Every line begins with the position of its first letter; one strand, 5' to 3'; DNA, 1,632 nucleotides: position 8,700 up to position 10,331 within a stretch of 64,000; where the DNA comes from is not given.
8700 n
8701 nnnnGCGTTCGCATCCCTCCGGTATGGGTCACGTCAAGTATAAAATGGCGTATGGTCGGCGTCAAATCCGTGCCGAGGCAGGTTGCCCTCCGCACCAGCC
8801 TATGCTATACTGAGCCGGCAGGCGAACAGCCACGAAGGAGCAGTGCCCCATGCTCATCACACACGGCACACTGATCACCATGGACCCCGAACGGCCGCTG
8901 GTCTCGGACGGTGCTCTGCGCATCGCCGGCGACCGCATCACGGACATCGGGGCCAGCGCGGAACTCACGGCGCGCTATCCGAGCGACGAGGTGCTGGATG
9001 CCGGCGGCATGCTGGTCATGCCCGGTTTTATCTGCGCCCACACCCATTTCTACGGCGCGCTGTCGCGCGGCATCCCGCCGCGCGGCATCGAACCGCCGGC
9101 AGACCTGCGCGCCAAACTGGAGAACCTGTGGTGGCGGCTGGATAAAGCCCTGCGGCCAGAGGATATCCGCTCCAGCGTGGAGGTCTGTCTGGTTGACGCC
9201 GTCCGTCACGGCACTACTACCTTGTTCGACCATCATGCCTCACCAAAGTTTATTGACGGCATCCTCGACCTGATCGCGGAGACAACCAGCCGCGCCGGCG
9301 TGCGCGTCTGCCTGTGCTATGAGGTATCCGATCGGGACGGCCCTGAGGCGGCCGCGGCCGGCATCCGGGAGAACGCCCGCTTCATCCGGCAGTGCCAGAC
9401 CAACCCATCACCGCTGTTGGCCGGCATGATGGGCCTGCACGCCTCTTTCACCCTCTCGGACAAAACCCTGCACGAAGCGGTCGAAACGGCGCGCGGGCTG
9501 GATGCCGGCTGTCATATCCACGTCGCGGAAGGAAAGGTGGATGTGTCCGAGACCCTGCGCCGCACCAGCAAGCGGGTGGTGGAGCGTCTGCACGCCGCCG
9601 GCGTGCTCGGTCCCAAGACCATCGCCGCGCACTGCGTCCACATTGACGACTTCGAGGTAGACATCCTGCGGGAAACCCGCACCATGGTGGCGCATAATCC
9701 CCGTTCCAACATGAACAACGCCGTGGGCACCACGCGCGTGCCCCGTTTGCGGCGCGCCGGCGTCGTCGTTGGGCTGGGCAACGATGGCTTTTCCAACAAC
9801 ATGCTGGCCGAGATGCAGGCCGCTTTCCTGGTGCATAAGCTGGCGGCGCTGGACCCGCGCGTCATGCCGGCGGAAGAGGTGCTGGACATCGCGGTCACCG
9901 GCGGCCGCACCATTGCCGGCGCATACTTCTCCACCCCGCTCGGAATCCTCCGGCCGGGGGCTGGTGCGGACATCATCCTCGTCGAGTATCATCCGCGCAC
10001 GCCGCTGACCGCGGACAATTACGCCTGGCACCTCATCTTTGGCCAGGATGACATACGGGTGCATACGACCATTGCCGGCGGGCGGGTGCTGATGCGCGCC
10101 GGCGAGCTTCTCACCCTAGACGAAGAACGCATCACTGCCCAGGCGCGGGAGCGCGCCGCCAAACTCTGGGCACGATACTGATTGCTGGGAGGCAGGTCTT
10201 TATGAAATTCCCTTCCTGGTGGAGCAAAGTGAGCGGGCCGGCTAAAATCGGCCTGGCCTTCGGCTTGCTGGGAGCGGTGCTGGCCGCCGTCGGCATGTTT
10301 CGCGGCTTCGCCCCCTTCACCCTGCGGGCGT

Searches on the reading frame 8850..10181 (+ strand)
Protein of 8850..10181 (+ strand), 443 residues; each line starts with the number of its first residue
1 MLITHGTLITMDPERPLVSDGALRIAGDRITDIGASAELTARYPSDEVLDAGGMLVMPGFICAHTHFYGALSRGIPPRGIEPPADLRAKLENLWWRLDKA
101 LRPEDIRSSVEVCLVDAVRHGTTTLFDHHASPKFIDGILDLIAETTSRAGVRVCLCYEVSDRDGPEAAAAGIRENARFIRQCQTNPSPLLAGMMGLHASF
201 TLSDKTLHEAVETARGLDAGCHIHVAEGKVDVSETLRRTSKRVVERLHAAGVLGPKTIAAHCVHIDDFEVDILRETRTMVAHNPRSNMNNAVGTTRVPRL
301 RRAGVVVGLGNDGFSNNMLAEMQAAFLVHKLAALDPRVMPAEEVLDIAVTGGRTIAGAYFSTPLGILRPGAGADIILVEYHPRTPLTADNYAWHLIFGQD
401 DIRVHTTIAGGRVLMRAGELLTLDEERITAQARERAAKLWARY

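Call 75: search_protein_families(library=pfam, proteins=[window:8850-10181:+], max_evalue=0.00001)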
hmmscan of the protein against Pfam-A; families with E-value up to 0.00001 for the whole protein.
window:8850-10181:+ (443 aa): 3 families
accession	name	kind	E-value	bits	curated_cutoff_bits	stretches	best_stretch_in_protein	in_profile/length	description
PF01979.26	Amidohydro_1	-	9.9e-45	153.7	25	1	55-413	1-344/345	Amidohydrolase family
PF07969.17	Amidohydro_3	-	1.2e-11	45.3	29.7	1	102-413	153-470/472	Amidohydrolase family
PF22039.1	HUTI_composite_bact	-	1.1e-06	28.5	25.5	1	21-44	1-24/26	Imidazolonepropionase-like composite domain, bacteria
